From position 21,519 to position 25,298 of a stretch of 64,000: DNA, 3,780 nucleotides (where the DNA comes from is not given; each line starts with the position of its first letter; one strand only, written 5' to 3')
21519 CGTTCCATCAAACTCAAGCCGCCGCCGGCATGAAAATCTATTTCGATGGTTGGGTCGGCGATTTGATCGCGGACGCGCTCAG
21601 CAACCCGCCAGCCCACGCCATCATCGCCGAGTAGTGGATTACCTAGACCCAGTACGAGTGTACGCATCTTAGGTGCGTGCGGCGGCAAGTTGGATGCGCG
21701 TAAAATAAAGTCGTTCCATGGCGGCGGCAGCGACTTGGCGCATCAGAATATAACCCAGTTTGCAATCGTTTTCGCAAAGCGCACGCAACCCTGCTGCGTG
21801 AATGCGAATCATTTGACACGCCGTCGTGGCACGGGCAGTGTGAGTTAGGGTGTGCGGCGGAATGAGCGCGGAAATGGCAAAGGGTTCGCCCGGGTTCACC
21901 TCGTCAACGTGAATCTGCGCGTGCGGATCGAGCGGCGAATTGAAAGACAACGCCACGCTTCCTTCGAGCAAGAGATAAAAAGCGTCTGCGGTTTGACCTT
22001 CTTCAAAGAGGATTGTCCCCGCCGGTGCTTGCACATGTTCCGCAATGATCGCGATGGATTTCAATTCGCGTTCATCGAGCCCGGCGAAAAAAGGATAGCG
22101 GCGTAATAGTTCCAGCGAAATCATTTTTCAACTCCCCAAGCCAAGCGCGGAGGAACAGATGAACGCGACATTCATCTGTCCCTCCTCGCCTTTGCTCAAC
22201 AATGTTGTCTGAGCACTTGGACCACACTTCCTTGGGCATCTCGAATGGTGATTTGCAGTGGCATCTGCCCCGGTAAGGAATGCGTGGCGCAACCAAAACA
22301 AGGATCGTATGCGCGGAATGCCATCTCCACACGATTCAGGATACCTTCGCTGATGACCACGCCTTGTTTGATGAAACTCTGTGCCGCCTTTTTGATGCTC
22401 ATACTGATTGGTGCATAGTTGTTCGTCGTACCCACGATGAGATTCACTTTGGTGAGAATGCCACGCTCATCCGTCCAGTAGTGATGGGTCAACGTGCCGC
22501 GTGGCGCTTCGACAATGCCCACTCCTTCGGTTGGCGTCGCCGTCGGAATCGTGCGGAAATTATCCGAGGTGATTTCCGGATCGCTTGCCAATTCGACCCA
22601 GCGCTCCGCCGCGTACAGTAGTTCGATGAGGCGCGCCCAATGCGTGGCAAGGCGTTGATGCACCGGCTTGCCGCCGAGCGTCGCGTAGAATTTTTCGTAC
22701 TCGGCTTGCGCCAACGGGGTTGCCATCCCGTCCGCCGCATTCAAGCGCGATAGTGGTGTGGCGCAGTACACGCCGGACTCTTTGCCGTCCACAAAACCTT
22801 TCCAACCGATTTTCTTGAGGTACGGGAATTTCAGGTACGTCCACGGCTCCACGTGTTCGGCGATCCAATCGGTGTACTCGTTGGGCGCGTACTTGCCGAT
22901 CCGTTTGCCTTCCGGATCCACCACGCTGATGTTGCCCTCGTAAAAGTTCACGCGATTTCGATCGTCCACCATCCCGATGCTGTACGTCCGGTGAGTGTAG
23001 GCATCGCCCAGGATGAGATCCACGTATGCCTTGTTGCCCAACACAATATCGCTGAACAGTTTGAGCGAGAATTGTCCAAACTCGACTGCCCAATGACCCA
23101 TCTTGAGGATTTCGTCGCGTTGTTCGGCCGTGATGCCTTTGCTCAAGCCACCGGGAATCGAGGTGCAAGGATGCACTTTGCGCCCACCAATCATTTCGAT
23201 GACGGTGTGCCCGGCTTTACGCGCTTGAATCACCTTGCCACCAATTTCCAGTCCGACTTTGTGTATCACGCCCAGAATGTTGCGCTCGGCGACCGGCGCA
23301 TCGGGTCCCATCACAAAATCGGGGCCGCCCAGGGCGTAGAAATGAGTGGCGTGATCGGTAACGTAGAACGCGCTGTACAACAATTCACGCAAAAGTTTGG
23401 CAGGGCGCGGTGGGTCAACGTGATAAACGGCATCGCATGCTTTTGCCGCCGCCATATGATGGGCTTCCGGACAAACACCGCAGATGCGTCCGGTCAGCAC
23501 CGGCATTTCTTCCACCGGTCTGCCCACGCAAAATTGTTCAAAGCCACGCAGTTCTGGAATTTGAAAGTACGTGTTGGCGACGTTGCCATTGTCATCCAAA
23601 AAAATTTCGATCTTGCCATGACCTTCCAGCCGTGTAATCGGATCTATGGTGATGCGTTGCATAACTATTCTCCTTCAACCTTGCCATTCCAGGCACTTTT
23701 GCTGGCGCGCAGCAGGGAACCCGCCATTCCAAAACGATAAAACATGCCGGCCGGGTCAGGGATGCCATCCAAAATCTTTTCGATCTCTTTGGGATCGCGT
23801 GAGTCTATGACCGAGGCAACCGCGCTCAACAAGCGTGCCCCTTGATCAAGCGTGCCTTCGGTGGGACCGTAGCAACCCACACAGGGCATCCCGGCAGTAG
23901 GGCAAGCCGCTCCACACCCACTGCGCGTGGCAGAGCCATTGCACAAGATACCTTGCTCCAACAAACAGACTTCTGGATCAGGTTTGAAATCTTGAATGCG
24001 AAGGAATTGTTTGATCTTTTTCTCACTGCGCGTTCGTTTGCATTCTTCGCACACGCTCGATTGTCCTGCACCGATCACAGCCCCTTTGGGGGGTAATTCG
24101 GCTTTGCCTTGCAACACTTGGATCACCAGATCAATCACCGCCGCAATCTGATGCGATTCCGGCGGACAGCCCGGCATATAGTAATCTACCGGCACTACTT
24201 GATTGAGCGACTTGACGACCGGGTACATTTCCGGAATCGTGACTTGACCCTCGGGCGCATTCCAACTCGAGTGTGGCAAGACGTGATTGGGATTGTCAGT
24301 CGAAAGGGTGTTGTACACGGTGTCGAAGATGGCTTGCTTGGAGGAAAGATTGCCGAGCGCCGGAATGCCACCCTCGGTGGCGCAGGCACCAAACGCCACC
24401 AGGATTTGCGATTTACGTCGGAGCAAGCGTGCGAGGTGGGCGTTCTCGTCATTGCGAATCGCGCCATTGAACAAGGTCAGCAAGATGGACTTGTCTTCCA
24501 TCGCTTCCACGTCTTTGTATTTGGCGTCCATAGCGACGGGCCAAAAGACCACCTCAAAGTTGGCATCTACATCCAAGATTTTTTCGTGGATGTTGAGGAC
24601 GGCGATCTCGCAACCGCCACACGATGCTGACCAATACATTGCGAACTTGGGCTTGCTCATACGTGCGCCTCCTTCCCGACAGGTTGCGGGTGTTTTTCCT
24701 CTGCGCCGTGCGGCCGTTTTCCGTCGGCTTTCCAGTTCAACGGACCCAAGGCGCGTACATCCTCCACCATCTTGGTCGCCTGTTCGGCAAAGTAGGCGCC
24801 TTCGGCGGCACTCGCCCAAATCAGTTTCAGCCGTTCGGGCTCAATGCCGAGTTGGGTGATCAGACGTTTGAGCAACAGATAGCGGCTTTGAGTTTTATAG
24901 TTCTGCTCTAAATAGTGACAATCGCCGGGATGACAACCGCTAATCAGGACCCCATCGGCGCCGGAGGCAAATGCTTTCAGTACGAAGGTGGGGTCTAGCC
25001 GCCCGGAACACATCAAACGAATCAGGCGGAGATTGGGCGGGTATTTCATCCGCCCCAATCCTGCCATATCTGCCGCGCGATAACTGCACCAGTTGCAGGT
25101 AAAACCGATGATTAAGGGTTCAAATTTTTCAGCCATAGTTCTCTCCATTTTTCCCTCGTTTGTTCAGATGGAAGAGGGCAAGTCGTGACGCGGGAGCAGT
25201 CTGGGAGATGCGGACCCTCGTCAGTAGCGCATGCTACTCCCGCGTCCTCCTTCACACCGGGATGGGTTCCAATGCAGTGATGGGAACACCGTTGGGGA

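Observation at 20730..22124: Two paralogous stand-alone CAP-effector-domain proteins flank the hydrogenase protease and lack the cNMP phosphate-binding arginine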

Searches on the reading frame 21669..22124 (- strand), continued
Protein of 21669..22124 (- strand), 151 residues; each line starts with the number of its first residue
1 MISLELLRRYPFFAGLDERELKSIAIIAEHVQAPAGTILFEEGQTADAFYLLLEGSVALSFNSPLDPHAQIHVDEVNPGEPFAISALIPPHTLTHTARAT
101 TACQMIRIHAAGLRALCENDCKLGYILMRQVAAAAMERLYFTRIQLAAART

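Call 57: find_homologous_proteins(query=P0243, max_evalue=1e-20)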
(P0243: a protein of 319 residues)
Query P0243 (319 aa): 357 proteins with E <= 1e-20 among 7519 candidates; the best 120 are listed.
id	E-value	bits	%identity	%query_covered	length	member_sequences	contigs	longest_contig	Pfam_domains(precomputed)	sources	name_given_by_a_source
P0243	4.9e-203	691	100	100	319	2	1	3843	PF01750.24,PF00027.36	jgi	jgi:hydrogenase maturation protease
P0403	2.3e-162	558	82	98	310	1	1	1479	PF01750.24,PF00027.36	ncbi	-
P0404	4.1e-157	540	76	100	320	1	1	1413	PF01750.24,PF00027.36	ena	-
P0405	6.2e-100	353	56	99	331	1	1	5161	PF01750.24,PF00027.36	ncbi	-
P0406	2.0e-73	266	44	98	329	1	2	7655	PF01750.24,PF00027.36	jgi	jgi:hydrogenase maturation protease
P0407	3.1e-73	265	44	96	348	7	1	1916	PF01750.24,PF00027.36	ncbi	-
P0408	4.4e-54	202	36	98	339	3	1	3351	PF01750.24,PF00027.36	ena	-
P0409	1.7e-50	190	38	97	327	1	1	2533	PF01750.24,PF00027.36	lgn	-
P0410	7.5e-50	188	64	45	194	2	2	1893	PF01750.24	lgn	-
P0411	3.6e-49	186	38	97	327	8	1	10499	PF01750.24,PF00027.36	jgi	jgi:hydrogenase maturation protease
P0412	3.9e-49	186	60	49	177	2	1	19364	PF01750.24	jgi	jgi:hydrogenase maturation protease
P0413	6.9e-49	185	38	97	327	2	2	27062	PF01750.24,PF00027.36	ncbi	-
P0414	3.1e-48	183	62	42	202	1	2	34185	PF01750.24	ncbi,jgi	jgi:hydrogenase maturation protease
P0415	2.9e-47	180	59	48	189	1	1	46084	PF01750.24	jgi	jgi:hydrogenase maturation protease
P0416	1.0e-46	178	37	97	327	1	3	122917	PF01750.24,PF00027.36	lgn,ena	-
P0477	1.5e-39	154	33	97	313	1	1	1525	PF01750.24,PF00027.36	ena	-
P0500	8.6e-39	152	50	49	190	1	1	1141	PF00027.36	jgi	jgi:CRP-like cAMP-binding protein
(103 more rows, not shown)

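Call 58: find_encoding_contigs(protein=P0416, flank=9000, max_places=1)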
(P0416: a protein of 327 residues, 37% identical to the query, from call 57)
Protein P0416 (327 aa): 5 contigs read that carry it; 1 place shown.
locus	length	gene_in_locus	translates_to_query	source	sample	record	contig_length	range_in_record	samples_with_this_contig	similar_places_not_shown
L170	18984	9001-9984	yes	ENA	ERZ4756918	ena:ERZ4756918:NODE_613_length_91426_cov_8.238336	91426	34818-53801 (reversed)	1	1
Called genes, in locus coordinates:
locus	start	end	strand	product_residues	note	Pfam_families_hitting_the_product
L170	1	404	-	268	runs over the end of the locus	PF02811:PHP (weak)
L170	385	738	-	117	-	PF07085:DRTGG (weak)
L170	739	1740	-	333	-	PF00571:CBS, PF13581:HATPase_c_2 (faint), PF02518:HATPase_c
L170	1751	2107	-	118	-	PF07085:DRTGG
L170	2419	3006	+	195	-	PF13183:Fer4_8 (weak), PF13187:Fer4_9 (weak), PF13534:Fer4_17 (weak)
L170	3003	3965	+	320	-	PF02754:CCG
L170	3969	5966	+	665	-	PF00890:FAD_binding_2 (weak), PF01266:DAO (weak), PF07992:Pyr_redox_2 (weak), PF12831:FAD_oxidored, PF13450:NAD_binding_8, PF00037:Fer4 (weak), PF13237:Fer4_10, PF14697:Fer4_21, +11 more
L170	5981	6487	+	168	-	PF02662:FlpD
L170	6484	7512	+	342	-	PF01058:Oxidored_q6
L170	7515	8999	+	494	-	PF27537:HoxH, PF00374:NiFeSe_Hases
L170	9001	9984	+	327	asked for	PF01750:HycI, PF00027:cNMP_binding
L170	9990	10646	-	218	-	PF01726:LexA_DNA_bind, PF12802:MarR_2 (weak), PF13463:HTH_27 (weak), PF00717:Peptidase_S24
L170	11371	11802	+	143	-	PF04203:Sortase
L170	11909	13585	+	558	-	PF02706:Wzz, PF13807:GNVR, PF01656:CbiA, PF09140:MipZ (weak), PF10609:ParA, PF13614:AAA_31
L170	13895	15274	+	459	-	PF01547:SBP_bac_1, PF13416:SBP_bac_8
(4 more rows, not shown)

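Call 59: find_encoding_contigs(protein=P0406, flank=7000, max_places=1)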
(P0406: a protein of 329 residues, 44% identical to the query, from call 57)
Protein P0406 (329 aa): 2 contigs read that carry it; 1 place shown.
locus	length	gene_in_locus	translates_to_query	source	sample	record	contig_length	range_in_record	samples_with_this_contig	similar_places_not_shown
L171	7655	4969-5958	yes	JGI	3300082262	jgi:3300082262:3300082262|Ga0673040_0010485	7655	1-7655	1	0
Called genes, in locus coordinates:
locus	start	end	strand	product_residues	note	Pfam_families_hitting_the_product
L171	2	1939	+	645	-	?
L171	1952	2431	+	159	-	PF02662:FlpD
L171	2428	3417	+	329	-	PF01058:Oxidored_q6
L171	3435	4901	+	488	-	PF27537:HoxH, PF00374:NiFeSe_Hases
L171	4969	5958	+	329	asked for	PF01750:HycI, PF00027:cNMP_binding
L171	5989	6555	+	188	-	PF13302:Acetyltransf_3, PF13420:Acetyltransf_4 (weak), PF00583:Acetyltransf_1, PF13508:Acetyltransf_7 (weak)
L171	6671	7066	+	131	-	-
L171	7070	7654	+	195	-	?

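Call 60: find_encoding_contigs(protein=P0405, flank=5000, max_places=1)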
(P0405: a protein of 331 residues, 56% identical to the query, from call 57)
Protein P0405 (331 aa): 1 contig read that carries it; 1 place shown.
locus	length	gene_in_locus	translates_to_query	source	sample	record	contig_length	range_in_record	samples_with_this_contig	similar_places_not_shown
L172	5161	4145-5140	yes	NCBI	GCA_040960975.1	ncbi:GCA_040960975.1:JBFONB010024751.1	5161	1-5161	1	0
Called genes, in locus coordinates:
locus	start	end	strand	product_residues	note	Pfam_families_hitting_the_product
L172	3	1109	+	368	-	?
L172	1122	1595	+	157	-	PF02662:FlpD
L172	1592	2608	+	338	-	PF01058:Oxidored_q6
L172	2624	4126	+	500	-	PF27537:HoxH, PF00374:NiFeSe_Hases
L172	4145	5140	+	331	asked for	PF01750:HycI, PF00027:cNMP_binding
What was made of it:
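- Three fusions sit exactly at MvhA-to-[protease::CNB] in Hdr-Mvh operons (calls 58-60).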

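Call 70: predict_structure(alignment_id=A3)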
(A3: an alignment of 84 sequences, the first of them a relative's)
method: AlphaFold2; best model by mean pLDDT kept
length: 319 residues; sequences in the alignment: 84
mean_pLDDT: 92.4   pTM: 0.65
mean pLDDT of the five models: 92.4, 91.9, 91.8, 91.7, 90.9
residues with pLDDT >= 90: 276; 70-90: 25; 50-70: 10; < 50: 8
segments of 3 or more residues with pLDDT < 50: 88-95
pLDDT, mean of each block of 10 residues (from residue 1): 91 95 97 90 93 95 95 97 68 59 95 95 91 97 98 87 78 96 96 94 97 97 94 94 97 98 97 97 98 98 95 91
secondary structure, 60 per line:
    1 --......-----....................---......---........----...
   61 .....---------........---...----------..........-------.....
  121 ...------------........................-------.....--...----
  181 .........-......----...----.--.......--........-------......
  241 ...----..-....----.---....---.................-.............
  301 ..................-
elements in order: E3-8 H14-33 E37-42 H46-53 E58-65 E75-79 H99-108 E116-123 H136-159 H167-171 H181-189 E191-196 E201-203 E211-217 E220-227 E235-243 H251-254 E263-266 E270-276 H277-286 H288-318
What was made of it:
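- On Hydrogenase (Mvh) accessory/maturation genes: However, the AF2 model of a fusion gives pTM 0.65 with no fixed interface (call 70), and there are no binding data.
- An AF2 model of a natural fusion folds both domains well (pLDDT 92.4) but gives pTM 0.65, so it predicts no fixed interface (call 70).
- Tried and rejected: No interface information could be extracted, and PAE and coordinates are not available, so this is inconclusive (call 70).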

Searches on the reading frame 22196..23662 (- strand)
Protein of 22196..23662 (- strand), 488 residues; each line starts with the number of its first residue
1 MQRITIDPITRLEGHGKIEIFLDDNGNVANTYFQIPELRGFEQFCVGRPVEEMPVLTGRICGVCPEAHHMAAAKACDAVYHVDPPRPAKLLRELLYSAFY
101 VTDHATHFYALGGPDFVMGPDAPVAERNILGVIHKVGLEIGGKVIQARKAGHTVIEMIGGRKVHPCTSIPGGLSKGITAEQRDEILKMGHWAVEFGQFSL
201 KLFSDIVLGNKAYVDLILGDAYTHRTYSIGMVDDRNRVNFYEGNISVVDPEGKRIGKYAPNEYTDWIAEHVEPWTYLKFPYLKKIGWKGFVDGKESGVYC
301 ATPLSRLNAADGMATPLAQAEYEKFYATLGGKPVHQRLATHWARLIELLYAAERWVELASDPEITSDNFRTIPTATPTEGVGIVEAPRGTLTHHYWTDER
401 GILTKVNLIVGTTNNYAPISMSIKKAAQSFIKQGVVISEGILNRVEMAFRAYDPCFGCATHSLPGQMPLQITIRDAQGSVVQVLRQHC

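Call 3: search_protein_families(library=pfam, proteins=[window:22196-23662:-], max_evalue=0.1)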
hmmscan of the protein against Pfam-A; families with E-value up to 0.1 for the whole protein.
window:22196-23662:- (488 aa): 1 family
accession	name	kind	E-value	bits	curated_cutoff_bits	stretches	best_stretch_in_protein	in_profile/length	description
PF00374.24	NiFeSe_Hases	-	4.1e-32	112.2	25.8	2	39-117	1-79/508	Nickel-dependent hydrogenase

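Call 4: search_protein_families(library=ncbifam, proteins=[window:22196-23662:-], max_evalue=0.1)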
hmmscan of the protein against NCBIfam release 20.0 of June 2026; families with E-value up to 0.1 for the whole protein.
window:22196-23662:- (488 aa): 10 families
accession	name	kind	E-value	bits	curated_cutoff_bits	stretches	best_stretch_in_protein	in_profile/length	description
NF041785.2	VhuA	equivalog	3.6e-119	398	800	1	1-432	1-418/418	F420-non-reducing hydrogenase Vhu subunit A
NF033181.1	NiFeSe_hydrog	equivalog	2.1e-48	165.5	600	2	1-121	1-120/507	nickel-dependent hydrogenase large subunit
NF045518.1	H2_NiFeSe_large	exception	7.5e-45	153.6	780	1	3-463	3-482/485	NiFeSe hydrogenase large subunit HysA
NF040828.1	sulfhyd_ShyA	equivalog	1.6e-43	149.2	700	2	4-223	3-214/415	NAD(P)-dependent hydrogenase/sulfhydrogenase 2 subunit alpha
TIGR03295.1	frhA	equivalog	7.5e-43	147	392.5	2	2-187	3-176/412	coenzyme F420 hydrogenase subunit alpha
NF040832.1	sulfhyd_HydA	equivalog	2.6e-31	109.2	880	1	4-461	5-422/426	NADPH-dependent hydrogenase/sulfhydrogenase 1 subunit alpha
NF007778.0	PRK10467.1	equivalog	1.1e-26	93.3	969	2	2-117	3-117/567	hydrogenase 2 large subunit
NF007550.0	PRK10170.1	equivalog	4.1e-24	84.9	1101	2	2-122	17-137/597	Ni/Fe-hydrogenase large subunit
NF041786.2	VhuU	equivalog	7.2e-08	32.1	70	1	438-462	4-28/45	F420-non-reducing hydrogenase selenoprotein subunit VhuU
NF004739.1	PRK06075.1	equivalog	0.012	14.4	360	0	39-104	39-104/384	NADH-quinone oxidoreductase subunit D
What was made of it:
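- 22196..23662 (-): MvhA/VhuA-type group 3c [NiFe]-hydrogenase large subunit. Its 27-aa C-terminal extension (22199-22279, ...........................) follows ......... and is the presumed substrate of the protease. PF00374 and NF041785 VhuA at 398 bits (calls 3, 4).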

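Call 34: find_related_loci(query=window:22196-23662:-, collection=metagenome_contigs, flank=4000)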
Query window:22196-23662:- (488 aa) in metagenome_contigs; peptide patterns used: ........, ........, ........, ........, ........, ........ (x = any residue, [..] = any of these).
600 stretches matched a pattern (row limit reached: there are more); 597 encode a relative of the query (tblastn E <= 1e-3); the best 80 are kept; 80 distinct loci.
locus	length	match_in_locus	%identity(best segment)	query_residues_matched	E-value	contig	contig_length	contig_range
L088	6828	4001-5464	87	1-488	0e+0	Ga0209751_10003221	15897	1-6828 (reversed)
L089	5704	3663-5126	83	1-488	0e+0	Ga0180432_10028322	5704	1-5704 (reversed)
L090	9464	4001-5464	83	1-488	0e+0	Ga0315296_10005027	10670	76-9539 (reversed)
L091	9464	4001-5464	83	1-488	0e+0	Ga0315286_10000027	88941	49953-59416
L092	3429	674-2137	84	1-488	0e+0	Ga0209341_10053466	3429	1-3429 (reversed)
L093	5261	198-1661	86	1-488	0e+0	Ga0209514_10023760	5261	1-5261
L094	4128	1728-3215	82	1-488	0e+0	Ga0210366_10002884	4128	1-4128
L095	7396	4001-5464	85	1-488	0e+0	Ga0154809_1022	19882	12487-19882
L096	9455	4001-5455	83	2-486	0e+0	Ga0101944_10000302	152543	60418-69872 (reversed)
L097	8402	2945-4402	82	2-488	0e+0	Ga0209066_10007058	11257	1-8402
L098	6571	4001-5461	82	1-488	0e+0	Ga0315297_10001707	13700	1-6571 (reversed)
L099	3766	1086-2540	85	2-486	0e+0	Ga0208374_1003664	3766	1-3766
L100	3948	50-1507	84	1-486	0e+0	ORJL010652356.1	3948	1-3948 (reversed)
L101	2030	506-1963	82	1-486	0e+0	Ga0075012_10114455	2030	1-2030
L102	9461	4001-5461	81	1-488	0e+0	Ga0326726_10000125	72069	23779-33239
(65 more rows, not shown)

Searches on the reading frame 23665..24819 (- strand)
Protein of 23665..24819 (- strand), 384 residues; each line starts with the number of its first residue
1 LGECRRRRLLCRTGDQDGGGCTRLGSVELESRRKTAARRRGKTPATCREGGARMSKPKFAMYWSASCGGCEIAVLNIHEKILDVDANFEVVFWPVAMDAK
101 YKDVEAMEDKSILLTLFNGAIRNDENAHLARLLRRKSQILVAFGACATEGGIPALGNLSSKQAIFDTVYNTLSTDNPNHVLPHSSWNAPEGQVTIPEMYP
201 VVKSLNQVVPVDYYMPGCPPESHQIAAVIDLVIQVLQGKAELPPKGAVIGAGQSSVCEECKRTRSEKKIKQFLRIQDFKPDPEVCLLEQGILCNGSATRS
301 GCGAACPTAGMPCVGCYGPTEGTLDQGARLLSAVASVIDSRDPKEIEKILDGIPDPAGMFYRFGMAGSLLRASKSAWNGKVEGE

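Call 3: search_protein_families(library=pfam, proteins=[window:23665-24819:-], max_evalue=0.1)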
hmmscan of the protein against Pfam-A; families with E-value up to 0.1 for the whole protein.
window:23665-24819:- (384 aa): 1 family
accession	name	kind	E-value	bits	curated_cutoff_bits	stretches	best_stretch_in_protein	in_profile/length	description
PF01058.29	Oxidored_q6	-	3.9e-24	85.2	27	1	67-229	1-125/128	NADH ubiquinone oxidoreductase, 20 Kd subunit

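Call 4: search_protein_families(library=ncbifam, proteins=[window:23665-24819:-], max_evalue=0.1)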
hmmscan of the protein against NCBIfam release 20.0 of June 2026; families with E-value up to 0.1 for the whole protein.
window:23665-24819:- (384 aa): 19 families
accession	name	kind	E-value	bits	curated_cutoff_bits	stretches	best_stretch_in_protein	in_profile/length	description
NF045875.1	F420_non_VhuG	exception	1.8e-68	230.9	450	1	56-370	4-281/286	F420-non-reducing hydrogenase subunit VhuG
NF040836.1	sulfhyd_HydD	equivalog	9.3e-21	74.2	500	2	56-224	5-145/261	NADPH-dependent hydrogenase/sulfhydrogenase 1 subunit delta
NF040831.1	sulfhyd_ShyD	equivalog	5e-18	65.6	460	1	60-323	4-210/240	NAD(P)-dependent hydrogenase/sulfhydrogenase 2 subunit delta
TIGR03294.1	FrhG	equivalog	6.6e-11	42.4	245.5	2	64-153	9-94/228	coenzyme F420 hydrogenase subunit gamma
NF005012.1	PRK06411.1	subfamily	1.2e-08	34.7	116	1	164-231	90-154/166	NADH-quinone oxidoreductase subunit NuoB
TIGR01957.1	nuoB_fam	subfamily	1.3e-08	34.9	142.7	1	161-229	70-136/145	NADH-quinone oxidoreductase subunit B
NF011392.0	PRK14817.1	equivalog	5.4e-08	32.7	271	1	156-238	84-162/182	NADH-quinone oxidoreductase subunit B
NF011395.0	PRK14820.1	equivalog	3.7e-07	30.1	263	1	166-231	92-152/180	NADH-quinone oxidoreductase subunit B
NF009808.0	PRK13292.1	equivalog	6.1e-06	24.4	1156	1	195-229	108-142/791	NADH-quinone oxidoreductase subunit B/C/D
NF011393.0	PRK14818.1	equivalog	4.4e-05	23.1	255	1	177-225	98-144/173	NADH dehydrogenase subunit B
NF011394.0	PRK14819.1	equivalog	4.6e-05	23.1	312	1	197-224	117-144/264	NADH-quinone oxidoreductase subunit B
NF011391.0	PRK14816.1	equivalog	6e-05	22.7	283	1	196-225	137-166/196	NADH-quinone oxidoreductase subunit B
NF011389.0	PRK14814.1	equivalog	6.3e-05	22.8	285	1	194-229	115-151/186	NADH dehydrogenase subunit B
NF011388.0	PRK14813.1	equivalog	7.3e-05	22.7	294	1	177-225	95-142/189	NADH dehydrogenase subunit B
NF011390.0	PRK14815.1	equivalog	0.00043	19.6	281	1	199-231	120-153/183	NADH dehydrogenase subunit B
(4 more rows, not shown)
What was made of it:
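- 23665..24660 (-): MvhG/VhuG small subunit (likely start MSKPKF at 24660). PF01058 and NF045875 at 230.9 bits (calls 3, 4).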

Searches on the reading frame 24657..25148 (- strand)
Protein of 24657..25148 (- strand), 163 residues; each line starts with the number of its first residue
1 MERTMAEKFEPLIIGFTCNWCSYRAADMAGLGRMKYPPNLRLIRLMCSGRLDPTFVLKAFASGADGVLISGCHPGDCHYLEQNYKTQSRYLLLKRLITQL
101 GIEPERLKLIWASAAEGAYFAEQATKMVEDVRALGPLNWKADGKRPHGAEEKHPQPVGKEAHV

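Call 3: search_protein_families(library=pfam, proteins=[window:24657-25148:-], max_evalue=0.1)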
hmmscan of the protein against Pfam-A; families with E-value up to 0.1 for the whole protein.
window:24657-25148:- (163 aa): 1 family
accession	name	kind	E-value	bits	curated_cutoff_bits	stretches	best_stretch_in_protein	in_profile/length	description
PF02662.21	FlpD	-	2e-51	173.6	22.3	1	13-135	1-123/123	Methyl-viologen-reducing hydrogenase, delta subunit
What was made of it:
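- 24657..25148 (-): MvhD. PF02662 at 173.6 bits (call 3).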

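Call 4: search_protein_families(library=ncbifam, proteins=[window:24657-25148:-], max_evalue=0.1)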
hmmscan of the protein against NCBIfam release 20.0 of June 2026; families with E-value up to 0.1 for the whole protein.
window:24657-25148:- (163 aa): 4 families
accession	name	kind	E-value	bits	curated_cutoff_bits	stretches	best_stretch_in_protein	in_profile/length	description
NF040770.1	hetero_SS_HdrA2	exception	3e-52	177.7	1100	1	6-137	643-774/777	CoB-CoM heterodisulfide reductase HdrA2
NF045873.1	F420_non_VhuD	exception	6e-37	126.7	215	1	10-140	1-131/132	F420-non-reducing hydrogenase iron-sulfur subunit VhuD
NF041891.1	hdrA_Methbact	equivalog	1.9e-12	46.2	1300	1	11-130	644-757/762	ferredoxin:CoB-CoM heterodisulfide reductase subunit HdrA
NF041778.1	hetero_SS_HdrA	equivalog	0.0056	14.5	1400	1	13-94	656-737/771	ferredoxin:CoB-CoM heterodisulfide reductase subunit HdrA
